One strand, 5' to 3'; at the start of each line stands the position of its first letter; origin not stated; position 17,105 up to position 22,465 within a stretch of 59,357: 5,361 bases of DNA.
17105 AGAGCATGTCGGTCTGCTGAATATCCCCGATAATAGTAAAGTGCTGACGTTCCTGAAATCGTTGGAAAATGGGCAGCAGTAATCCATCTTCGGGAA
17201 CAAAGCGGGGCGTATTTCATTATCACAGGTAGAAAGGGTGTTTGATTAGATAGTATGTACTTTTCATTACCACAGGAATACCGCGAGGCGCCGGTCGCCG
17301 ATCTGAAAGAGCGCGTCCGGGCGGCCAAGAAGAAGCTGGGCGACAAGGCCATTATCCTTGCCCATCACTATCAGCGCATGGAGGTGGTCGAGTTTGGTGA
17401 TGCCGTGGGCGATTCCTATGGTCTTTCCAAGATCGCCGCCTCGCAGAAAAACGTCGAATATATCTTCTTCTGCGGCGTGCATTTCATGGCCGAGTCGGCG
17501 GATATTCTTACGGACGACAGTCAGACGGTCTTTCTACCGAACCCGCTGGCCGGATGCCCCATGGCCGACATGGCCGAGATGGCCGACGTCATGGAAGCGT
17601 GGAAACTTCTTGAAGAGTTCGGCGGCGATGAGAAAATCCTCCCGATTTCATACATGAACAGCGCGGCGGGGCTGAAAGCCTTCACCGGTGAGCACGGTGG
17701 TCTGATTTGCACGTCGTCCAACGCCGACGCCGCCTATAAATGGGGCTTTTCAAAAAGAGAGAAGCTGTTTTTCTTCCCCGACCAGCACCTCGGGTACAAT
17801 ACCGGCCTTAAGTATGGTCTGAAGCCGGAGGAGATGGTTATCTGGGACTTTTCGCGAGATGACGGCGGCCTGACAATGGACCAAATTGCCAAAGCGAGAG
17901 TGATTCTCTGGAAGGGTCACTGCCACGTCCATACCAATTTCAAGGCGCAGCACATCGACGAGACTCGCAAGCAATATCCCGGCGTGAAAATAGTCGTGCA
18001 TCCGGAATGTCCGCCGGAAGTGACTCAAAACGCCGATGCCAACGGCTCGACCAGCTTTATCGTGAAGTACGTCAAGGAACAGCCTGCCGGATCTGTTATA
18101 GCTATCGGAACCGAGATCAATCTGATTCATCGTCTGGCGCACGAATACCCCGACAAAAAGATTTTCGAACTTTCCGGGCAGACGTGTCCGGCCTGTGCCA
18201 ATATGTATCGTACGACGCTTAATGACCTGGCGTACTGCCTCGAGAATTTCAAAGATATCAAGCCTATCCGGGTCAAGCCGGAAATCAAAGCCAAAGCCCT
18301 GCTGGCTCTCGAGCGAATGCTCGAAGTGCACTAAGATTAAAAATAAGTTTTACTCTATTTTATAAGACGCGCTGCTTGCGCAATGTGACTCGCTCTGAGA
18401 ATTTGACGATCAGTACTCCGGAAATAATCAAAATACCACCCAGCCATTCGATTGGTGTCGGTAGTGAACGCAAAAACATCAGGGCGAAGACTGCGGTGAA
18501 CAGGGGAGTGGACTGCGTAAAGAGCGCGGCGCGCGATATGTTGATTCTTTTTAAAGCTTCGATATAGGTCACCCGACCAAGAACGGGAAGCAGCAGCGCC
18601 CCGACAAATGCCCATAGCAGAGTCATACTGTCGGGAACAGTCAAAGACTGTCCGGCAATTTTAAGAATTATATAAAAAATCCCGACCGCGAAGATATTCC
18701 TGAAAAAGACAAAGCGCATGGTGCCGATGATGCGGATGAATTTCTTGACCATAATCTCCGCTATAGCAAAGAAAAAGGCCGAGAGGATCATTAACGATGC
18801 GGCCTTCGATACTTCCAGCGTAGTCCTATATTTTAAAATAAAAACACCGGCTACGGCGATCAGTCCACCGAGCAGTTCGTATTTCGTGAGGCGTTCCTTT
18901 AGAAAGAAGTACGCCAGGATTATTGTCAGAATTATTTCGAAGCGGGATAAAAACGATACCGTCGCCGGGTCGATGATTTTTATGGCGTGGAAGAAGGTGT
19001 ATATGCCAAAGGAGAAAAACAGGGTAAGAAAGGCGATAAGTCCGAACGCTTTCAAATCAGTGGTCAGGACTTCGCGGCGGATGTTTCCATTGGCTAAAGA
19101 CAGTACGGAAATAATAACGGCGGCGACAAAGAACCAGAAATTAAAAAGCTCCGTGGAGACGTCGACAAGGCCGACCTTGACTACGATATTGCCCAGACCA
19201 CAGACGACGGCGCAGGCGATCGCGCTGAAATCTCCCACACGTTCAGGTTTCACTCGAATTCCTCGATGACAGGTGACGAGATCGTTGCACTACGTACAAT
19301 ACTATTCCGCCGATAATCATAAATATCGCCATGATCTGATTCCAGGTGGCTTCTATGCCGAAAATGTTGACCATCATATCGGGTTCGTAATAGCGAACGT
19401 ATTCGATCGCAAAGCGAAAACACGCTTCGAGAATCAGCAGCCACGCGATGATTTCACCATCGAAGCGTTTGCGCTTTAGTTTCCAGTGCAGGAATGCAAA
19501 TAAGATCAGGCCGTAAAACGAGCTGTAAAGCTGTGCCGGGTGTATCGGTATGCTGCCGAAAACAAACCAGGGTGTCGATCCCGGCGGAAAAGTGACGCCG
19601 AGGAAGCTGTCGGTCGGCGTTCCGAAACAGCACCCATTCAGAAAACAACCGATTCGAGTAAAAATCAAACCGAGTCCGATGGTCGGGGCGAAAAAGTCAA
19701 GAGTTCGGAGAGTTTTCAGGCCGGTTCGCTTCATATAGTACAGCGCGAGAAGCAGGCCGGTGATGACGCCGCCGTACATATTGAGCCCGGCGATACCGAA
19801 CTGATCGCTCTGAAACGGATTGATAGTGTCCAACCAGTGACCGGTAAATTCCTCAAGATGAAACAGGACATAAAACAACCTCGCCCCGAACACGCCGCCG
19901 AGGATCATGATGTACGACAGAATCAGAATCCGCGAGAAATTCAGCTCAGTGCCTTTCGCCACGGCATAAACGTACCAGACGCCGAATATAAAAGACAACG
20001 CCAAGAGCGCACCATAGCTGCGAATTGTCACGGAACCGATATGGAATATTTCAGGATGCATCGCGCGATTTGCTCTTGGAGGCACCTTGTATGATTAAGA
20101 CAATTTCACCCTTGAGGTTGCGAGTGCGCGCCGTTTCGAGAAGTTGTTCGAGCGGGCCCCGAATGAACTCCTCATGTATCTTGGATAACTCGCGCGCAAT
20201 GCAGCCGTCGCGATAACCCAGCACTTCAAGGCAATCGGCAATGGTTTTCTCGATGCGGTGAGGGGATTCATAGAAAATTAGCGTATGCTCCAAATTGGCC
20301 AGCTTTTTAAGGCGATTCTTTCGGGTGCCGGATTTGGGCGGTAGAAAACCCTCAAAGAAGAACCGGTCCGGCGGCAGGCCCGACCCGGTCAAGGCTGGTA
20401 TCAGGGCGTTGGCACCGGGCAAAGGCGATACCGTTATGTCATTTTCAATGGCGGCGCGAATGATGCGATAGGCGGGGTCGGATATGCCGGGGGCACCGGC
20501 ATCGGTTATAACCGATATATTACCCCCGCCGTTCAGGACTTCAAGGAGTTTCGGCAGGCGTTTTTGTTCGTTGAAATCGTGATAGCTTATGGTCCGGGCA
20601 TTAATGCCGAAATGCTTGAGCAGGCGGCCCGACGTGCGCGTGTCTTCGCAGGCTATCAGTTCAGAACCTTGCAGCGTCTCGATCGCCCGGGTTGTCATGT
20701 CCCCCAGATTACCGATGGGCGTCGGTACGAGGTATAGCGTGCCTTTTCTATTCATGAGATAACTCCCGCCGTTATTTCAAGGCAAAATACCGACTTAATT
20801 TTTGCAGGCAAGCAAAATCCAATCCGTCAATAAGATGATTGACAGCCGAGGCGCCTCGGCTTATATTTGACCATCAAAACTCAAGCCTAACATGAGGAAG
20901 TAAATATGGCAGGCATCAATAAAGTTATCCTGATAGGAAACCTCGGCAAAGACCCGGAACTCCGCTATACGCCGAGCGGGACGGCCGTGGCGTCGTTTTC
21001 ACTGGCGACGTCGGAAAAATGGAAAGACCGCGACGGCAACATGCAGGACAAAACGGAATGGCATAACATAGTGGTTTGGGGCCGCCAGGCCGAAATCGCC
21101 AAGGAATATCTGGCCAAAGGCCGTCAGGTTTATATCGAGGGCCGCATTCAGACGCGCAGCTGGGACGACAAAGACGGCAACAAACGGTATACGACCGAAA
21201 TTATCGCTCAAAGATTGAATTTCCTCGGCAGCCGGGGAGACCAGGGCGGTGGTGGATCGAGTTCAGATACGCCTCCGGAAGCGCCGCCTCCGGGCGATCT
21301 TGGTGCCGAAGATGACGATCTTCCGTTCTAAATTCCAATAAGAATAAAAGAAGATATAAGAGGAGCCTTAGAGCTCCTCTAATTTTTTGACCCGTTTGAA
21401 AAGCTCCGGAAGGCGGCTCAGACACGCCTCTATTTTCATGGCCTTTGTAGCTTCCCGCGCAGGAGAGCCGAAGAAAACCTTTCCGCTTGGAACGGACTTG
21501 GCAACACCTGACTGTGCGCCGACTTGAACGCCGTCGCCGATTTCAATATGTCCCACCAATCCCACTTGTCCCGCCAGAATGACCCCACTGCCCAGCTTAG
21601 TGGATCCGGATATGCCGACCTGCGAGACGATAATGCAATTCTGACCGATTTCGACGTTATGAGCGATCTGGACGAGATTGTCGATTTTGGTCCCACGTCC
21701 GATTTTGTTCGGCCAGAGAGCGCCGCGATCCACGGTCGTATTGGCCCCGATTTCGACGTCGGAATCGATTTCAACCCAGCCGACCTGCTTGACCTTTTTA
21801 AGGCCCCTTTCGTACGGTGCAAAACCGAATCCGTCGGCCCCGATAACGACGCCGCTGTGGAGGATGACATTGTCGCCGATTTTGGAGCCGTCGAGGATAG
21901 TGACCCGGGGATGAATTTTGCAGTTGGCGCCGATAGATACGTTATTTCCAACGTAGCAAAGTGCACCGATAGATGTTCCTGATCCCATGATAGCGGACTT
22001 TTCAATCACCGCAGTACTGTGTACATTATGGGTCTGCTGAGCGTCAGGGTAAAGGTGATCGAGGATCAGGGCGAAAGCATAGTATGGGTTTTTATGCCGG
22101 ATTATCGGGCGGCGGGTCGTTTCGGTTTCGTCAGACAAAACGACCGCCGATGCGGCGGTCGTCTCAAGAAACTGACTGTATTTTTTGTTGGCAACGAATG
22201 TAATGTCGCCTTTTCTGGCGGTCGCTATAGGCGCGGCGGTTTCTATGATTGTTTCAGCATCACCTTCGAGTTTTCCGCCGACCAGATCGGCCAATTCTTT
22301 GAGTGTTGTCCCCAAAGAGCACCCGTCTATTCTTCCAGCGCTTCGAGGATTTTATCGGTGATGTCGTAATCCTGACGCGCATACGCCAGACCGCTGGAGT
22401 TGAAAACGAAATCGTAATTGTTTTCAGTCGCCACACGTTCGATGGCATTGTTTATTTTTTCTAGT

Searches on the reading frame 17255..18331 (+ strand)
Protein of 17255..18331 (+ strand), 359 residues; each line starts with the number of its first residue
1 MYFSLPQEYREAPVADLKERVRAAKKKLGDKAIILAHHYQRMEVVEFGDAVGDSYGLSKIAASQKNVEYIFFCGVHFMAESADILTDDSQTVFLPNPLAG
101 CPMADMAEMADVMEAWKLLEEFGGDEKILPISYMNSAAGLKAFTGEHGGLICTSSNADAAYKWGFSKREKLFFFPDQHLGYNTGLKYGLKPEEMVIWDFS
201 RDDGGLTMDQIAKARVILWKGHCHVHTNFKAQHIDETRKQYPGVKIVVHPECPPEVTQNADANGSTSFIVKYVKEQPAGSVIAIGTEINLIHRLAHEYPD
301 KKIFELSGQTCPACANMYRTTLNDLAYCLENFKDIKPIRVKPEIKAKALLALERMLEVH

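Call 40: search_protein_families(library=ncbifam, proteins=[window:17255-18331:+], max_evalue=1e-10)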
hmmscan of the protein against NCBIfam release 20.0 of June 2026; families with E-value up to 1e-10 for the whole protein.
window:17255-18331:+ (359 aa): 4 families
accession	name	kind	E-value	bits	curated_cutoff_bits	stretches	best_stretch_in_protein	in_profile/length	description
NF006884.0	PRK09375.2-5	equivalog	2.5e-132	441.6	691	1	4-359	59-423/426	quinolinate synthase NadA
TIGR00550.1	nadA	equivalog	3e-95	319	262.9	1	15-358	4-308/309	quinolinate synthase NadA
NF006878.0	PRK09375.1-2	equivalog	6.7e-76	255.3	294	2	16-182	5-156/306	quinolinate synthase NadA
NF006882.0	PRK09375.2-3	equivalog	3.7e-53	180.7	561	1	5-295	47-346/447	quinolinate synthase NadA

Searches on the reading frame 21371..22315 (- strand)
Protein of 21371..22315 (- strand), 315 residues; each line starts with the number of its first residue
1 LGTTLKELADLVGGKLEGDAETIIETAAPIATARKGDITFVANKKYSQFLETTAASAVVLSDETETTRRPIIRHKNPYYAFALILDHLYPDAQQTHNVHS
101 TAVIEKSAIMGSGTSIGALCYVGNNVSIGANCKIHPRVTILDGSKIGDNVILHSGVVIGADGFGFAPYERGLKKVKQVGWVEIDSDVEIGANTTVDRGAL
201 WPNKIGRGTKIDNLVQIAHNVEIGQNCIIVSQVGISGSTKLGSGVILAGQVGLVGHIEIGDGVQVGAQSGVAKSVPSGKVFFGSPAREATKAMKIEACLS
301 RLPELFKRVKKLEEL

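Call 40: search_protein_families(library=ncbifam, proteins=[window:21371-22315:-], max_evalue=1e-10)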
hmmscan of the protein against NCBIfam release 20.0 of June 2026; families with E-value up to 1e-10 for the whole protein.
window:21371-22315:- (315 aa): 5 families
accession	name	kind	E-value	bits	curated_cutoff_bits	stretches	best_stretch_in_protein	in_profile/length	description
TIGR01853.1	lipid_A_lpxD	equivalog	3.9e-107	357.9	242.5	2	99-308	114-324/325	UDP-3-O-(3-hydroxymyristoyl)glucosamine N-acyltransferase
NF002060.0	PRK00892.1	subfamily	7.8e-106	354.1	207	2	95-314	119-340/345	UDP-3-O-(3-hydroxymyristoyl)glucosamine N-acyltransferase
NF003657.0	PRK05289.1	equivalog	4.9e-26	91.4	226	1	94-287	2-191/264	acyl-ACP--UDP-N-acetylglucosamine O-acyltransferase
TIGR01852.1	lipid_A_lpxA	equivalog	1e-22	80.6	231.05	1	98-277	1-176/254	acyl-ACP--UDP-N-acetylglucosamine O-acyltransferase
TIGR03570.1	NeuD_NnaD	subfamily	3.1e-21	75.9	160.8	1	183-287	96-202/202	NeuD/PglB/VioB family sugar acetyltransferase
